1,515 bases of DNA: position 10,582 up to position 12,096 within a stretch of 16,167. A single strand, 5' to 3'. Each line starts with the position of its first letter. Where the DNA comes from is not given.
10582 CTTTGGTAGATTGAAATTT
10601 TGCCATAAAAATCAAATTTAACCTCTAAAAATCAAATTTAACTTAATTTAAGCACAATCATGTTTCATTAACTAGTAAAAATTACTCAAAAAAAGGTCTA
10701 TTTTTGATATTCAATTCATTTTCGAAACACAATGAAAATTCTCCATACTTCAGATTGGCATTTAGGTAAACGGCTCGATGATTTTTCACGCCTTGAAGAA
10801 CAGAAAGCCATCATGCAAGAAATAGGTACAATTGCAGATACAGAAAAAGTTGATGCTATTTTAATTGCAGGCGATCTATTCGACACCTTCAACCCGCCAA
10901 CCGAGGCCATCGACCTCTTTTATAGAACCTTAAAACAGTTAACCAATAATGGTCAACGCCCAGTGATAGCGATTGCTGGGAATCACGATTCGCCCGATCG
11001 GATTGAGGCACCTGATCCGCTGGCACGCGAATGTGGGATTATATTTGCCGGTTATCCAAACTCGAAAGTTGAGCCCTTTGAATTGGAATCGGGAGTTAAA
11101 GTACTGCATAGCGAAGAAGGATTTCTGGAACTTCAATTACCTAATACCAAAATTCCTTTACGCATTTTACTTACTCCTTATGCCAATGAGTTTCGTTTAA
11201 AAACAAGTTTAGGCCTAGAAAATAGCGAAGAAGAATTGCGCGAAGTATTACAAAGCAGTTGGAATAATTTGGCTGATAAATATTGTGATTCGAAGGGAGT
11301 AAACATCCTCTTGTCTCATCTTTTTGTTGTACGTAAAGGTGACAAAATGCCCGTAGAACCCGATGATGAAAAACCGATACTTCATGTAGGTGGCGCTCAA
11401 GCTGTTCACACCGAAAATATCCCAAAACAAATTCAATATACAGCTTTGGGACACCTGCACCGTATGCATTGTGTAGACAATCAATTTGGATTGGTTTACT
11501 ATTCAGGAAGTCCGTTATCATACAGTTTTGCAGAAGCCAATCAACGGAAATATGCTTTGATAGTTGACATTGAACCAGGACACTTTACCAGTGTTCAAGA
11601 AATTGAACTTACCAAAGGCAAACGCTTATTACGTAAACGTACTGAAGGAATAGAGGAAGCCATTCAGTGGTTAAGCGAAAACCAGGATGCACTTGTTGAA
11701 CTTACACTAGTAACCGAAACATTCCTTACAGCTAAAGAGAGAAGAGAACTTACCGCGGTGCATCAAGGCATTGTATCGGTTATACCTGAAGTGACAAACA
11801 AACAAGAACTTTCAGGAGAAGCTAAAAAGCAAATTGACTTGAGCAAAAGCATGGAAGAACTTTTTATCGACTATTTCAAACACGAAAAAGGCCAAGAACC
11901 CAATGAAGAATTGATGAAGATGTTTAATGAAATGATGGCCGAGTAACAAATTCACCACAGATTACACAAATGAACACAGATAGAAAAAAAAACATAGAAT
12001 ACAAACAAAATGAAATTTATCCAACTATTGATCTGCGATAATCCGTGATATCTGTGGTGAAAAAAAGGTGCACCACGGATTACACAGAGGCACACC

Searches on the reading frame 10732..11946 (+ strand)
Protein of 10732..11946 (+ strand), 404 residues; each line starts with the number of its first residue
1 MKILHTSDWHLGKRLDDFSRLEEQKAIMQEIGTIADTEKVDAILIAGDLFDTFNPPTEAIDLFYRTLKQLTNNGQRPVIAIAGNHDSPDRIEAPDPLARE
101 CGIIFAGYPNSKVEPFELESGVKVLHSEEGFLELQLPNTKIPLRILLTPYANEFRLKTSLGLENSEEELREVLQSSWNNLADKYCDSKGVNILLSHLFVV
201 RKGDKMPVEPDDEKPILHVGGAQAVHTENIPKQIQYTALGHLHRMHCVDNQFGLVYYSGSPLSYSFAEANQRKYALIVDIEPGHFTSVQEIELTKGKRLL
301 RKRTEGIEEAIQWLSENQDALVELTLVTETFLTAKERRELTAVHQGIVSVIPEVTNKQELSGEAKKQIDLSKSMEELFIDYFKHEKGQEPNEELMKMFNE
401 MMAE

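Call 3: search_protein_families(library=pfam, proteins=[window:10732-11946:+])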
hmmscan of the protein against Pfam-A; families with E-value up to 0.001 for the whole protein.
window:10732-11946:+ (404 aa): 2 families
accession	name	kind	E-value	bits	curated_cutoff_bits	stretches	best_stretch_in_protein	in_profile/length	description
PF00149.33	Metallophos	-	2.2e-15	58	21.5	1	1-112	1-104/191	Calcineurin-like phosphoesterase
PF12850.12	Metallophos_2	-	8.1e-08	32.9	27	1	1-268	1-142/154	Calcineurin-like phosphoesterase superfamily domain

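Call 4: search_protein_families(library=ncbifam, proteins=[window:10732-11946:+])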
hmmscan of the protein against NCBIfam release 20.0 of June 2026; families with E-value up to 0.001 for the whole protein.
window:10732-11946:+ (404 aa): 13 families
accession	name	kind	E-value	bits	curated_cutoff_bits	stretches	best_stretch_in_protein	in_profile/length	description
NF041754.1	sbcd_Bac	equivalog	4.5e-80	269.8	750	1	1-403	1-383/390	exonuclease subunit SbcD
TIGR00619.1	sbcd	subfamily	2e-54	185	77.65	1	1-274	1-252/252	exonuclease subunit SbcD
NF008206.2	PRK10966.1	equivalog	5.5e-37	127.8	450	2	1-89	1-88/380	exonuclease subunit SbcD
NF041753.2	sbcd_Staph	equivalog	9.5e-36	123.4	480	2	1-92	1-92/375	exonuclease subunit SbcD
NF041031.1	Mre11_Sulfo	equivalog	6.7e-24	84.8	500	2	2-92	1-91/374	DNA double-strand break repair protein Mre11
NF041029.1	Mre11_Pyroc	equivalog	5.8e-16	58.3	600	1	1-91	1-91/438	DNA double-strand break repair protein Mre11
NF041030.1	Mre11_Halo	equivalog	7.5e-08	31.9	550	1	2-87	3-88/361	DNA double-strand break repair protein Mre11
TIGR00583.1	mre11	equivalog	2e-07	30.4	434.6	1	1-71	4-74/405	DNA repair protein (mre11)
TIGR03729.1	acc_ester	subfamily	1e-06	28.3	148.25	1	3-87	2-73/239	putative phosphoesterase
TIGR00024.1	SbcD_rel_arch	hypoth_equivalog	2.9e-05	23.9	115.2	1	18-87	38-100/224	putative phosphoesterase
NF053862.1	DS9_1_antiphage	equivalog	7.4e-05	21.8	420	1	3-86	196-288/486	anti-phage phosphoesterase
NF008460.0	PRK11340.1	equivalog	0.00015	21.3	188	1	1-88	50-125/271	phosphodiesterase YaeI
TIGR04123.1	P_estr_lig_assc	hypoth_equivalog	0.0003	20.3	150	0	2-90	22-114/207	ligase-associated DNA damage response endonuclease PdeM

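Call 10: find_encoding_contigs(protein=window:10732-11946:+, flank=10000, max_places=10)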
Protein window:10732-11946:+ (404 aa): 1 contig read that carries it; 1 place shown.
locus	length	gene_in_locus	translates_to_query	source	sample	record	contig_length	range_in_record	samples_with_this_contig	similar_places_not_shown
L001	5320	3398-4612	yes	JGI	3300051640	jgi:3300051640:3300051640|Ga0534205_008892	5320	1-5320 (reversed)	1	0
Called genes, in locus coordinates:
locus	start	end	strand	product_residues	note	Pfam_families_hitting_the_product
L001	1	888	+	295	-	?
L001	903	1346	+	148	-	-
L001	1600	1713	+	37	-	-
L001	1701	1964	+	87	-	-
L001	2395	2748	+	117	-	-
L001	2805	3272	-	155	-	PF01242:PTPS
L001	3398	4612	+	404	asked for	PF00149:Metallophos, PF12850:Metallophos_2 (faint)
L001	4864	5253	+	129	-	PF13366:PDDEXK_3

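Call 28: find_homologous_proteins(query=window:10732-11943:+, max_evalue=1e-30)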
Query window:10732-11943:+ (404 aa): 6529 proteins with E <= 1e-30 among 8000 candidates; the best 120 are listed.
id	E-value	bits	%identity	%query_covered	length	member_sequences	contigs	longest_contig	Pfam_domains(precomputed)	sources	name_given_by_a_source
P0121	2.4e-268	908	100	100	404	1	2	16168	PF12850.13,PF00149.34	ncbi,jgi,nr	ncbi:MAG: exonuclease subunit SbcD [Prolixibacteraceae bacterium]|jgi:exonuclease SbcD|nr:exonucleas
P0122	2.1e-224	763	81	100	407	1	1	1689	PF12850.13,PF00149.34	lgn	-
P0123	3.4e-213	726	76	100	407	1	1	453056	PF12850.13,PF00149.34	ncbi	ncbi:metallophosphoesterase family protein [Sunxiuqinia elliptica]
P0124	5.8e-213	725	76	100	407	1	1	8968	PF12850.13,PF00149.34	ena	-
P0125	1.5e-212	724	75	100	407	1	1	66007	PF12850.13,PF00149.34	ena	-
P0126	8.4e-212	721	76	100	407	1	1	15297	PF12850.13,PF00149.34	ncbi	-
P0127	1.0e-211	721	77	100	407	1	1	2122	PF12850.13,PF00149.34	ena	-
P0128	1.4e-211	721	75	100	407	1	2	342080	PF12850.13,PF00149.34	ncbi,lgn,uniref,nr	ncbi:exonuclease SbcCD subunit D [Sunxiuqinia elliptica]|uniref:Nuclease SbcCD subunit D n=1 Tax=Sun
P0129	2.8e-211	720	76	100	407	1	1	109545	PF12850.13,PF00149.34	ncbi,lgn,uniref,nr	ncbi:metallophosphoesterase family protein [Sunxiuqinia elliptica]|uniref:Nuclease SbcCD subunit D n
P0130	7.7e-211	718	75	100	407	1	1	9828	PF12850.13,PF00149.34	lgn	-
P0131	1.0e-210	718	76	100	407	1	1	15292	PF12850.13,PF00149.34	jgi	jgi:DNA repair protein SbcD/Mre11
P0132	2.5e-210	717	76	100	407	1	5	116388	PF12850.13,PF00149.34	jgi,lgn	jgi:exonuclease SbcD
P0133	1.6e-209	714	76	100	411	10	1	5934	PF12320.14,PF00149.34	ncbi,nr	ncbi:MAG: exonuclease SbcCD subunit D [Draconibacterium sp.]|nr:exonuclease SbcCD subunit D [Draconi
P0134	2.0e-209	714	75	100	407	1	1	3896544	PF12850.13,PF00149.34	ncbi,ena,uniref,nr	ncbi:exonuclease subunit SbcD [uncultured Draconibacterium sp.]|uniref:metallophosphoesterase family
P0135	3.1e-209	713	78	100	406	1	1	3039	PF12850.13,PF00149.34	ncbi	-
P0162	2.8e-206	703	75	100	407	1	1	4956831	PF12850.13,PF00149.34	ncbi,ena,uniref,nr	ncbi:exonuclease subunit SbcD [Draconibacterium orientale]|uniref:metallophosphoesterase family prot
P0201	1.5e-204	698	75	100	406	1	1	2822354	PF12850.13,PF00149.34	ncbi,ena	-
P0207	2.0e-204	697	75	100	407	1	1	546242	PF12850.13,PF00149.34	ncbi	ncbi:MAG: exonuclease SbcCD subunit D [Mangrovibacterium sp.]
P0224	8.7e-204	695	75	100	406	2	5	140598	PF12850.13,PF12320.14,PF00149.34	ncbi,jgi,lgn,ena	-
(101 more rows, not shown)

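Call 29: find_encoding_contigs(protein=P0123, flank=6000, max_places=2)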
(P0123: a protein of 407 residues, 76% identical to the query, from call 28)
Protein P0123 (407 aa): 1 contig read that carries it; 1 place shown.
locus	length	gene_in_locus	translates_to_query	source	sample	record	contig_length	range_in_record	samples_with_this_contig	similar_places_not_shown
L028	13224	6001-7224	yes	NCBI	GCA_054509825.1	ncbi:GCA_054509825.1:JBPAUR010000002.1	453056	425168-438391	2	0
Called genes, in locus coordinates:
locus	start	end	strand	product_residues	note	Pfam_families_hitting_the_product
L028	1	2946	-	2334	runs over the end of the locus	PF16184:Cadherin_3 (faint), PF03160:Calx-beta, PF00041:fn3 (faint), PF17803:Cadherin_4, PF03160:Calx-beta, PF00028:Cadherin, PF18962:Por_Secre_tail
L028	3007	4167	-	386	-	PF13458:Peripla_BP_6, PF13433:Peripla_BP_5 (weak)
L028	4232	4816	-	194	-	PF07484:Collar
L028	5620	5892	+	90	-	-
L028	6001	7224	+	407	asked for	PF00149:Metallophos, PF12850:Metallophos_2 (weak)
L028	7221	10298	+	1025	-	PF13476:AAA_23, PF13558:SbcC_Walker_B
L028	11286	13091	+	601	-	PF00023:Ank (faint), PF13637:Ank_4 (faint), PF12796:Ank_2, PF13857:Ank_5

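Call 30: find_encoding_contigs(protein=P0201, flank=6000, max_places=2)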
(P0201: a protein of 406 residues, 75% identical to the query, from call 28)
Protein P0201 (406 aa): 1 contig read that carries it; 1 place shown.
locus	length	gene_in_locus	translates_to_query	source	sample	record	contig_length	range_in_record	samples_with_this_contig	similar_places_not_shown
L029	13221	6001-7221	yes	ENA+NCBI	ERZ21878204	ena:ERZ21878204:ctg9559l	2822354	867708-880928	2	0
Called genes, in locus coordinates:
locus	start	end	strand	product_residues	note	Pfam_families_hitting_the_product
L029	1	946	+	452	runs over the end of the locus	PF20280:CTD4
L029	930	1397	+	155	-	PF20289:MComp1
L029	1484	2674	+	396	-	PF14294:DUF4372, PF01609:DDE_Tnp_1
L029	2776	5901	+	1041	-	PF13476:AAA_23 (weak)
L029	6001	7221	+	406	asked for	PF00149:Metallophos, PF12850:Metallophos_2 (weak)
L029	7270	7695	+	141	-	PF13366:PDDEXK_3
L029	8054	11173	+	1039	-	PF13476:AAA_23 (weak), PF13558:SbcC_Walker_B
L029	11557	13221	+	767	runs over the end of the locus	PF01734:Patatin, PF19143:Omp85_2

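Call 31: find_encoding_contigs(protein=P0162, flank=6000, max_places=2)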
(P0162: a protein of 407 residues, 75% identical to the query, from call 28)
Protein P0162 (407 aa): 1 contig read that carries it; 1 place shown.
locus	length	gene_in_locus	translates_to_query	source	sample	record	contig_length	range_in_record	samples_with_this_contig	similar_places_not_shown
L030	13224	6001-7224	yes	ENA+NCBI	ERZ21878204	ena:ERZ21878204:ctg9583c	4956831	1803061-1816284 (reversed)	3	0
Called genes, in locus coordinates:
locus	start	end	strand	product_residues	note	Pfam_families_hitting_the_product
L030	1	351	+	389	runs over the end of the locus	PF00756:Esterase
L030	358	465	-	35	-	-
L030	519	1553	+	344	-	PF00756:Esterase, PF00561:Abhydrolase_1 (weak)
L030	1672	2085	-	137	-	PF01272:GreA_GreB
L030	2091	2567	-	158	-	-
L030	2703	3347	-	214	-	-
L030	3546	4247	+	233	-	PF13463:HTH_27 (weak)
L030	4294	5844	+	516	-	PF00884:Sulfatase, PF01663:Phosphodiest (faint), PF04185:Phosphoesterase (faint)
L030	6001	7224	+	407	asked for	PF00149:Metallophos, PF12850:Metallophos_2 (faint)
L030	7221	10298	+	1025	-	PF13476:AAA_23, PF13558:SbcC_Walker_B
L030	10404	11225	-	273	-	-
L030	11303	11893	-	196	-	-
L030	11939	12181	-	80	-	-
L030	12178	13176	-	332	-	-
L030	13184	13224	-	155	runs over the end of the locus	PF18962:Por_Secre_tail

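Call 60: find_encoding_contigs(protein=P0224, flank=3000, max_places=5)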
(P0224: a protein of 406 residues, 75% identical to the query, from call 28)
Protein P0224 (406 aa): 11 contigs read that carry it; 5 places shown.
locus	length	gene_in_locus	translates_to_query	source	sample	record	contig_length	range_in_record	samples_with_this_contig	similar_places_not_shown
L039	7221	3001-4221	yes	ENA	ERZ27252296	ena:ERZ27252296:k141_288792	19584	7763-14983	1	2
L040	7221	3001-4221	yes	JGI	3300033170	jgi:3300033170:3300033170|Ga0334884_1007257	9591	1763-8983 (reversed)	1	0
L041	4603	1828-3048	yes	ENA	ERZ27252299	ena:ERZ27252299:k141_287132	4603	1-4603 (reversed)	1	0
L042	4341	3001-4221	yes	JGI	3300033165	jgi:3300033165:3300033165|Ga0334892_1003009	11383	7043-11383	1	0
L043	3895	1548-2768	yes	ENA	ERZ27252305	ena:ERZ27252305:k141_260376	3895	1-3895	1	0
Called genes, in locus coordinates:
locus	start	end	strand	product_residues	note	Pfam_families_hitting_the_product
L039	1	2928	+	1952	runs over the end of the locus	PF13245:AAA_19 (faint), PF13195:DUF4011, PF04851:ResIII (faint), PF13086:AAA_11, PF13086:AAA_11, PF13087:AAA_12, PF18741:MTES_1575, PF11784:DUF3320, +2 more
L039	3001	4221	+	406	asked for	PF00149:Metallophos, PF12850:Metallophos_2 (weak), PF12320:SbcD_C (weak)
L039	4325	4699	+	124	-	PF13366:PDDEXK_3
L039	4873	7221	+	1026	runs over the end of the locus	PF13476:AAA_23, PF13558:SbcC_Walker_B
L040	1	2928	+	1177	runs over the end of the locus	PF13086:AAA_11, PF13087:AAA_12, PF18741:MTES_1575, PF11784:DUF3320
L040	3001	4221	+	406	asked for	PF00149:Metallophos, PF12850:Metallophos_2 (weak), PF12320:SbcD_C (weak)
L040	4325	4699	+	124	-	PF13366:PDDEXK_3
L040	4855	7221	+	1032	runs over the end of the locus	PF13476:AAA_23, PF13558:SbcC_Walker_B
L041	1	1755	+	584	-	?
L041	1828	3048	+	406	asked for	PF00149:Metallophos, PF12850:Metallophos_2 (weak), PF12320:SbcD_C (weak)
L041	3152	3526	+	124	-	PF13366:PDDEXK_3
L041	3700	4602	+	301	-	?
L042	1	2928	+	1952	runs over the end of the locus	PF13245:AAA_19 (faint), PF13195:DUF4011, PF04851:ResIII (faint), PF13086:AAA_11, PF13086:AAA_11, PF13087:AAA_12, PF18741:MTES_1575, PF11784:DUF3320, +2 more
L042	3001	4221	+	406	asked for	PF00149:Metallophos, PF12850:Metallophos_2 (weak), PF12320:SbcD_C (weak)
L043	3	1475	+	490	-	?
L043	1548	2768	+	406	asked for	PF00149:Metallophos, PF12850:Metallophos_2 (weak), PF12320:SbcD_C (weak)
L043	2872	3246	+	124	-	PF13366:PDDEXK_3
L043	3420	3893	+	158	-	?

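Call 61: find_encoding_contigs(protein=P0207, flank=3000, max_places=2)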
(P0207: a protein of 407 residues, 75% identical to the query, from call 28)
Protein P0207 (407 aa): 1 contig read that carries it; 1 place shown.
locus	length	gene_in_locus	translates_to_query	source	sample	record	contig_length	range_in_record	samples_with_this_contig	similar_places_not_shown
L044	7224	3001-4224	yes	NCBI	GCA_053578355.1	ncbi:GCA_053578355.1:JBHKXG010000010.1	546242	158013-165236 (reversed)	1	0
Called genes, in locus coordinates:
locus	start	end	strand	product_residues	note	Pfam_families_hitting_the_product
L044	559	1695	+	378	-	PF14559:TPR_19, PF25062:ARM_TT21_N (weak), PF00515:TPR_1 (weak), PF07719:TPR_2 (weak), PF13371:TPR_9 (weak), PF13414:TPR_11 (weak), PF13432:TPR_16, PF13424:TPR_12 (weak), +15 more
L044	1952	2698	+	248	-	-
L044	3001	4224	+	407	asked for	PF00149:Metallophos, PF12850:Metallophos_2 (weak)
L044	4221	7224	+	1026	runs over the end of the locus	PF02463:SMC_N (faint), PF13476:AAA_23, PF13558:SbcC_Walker_B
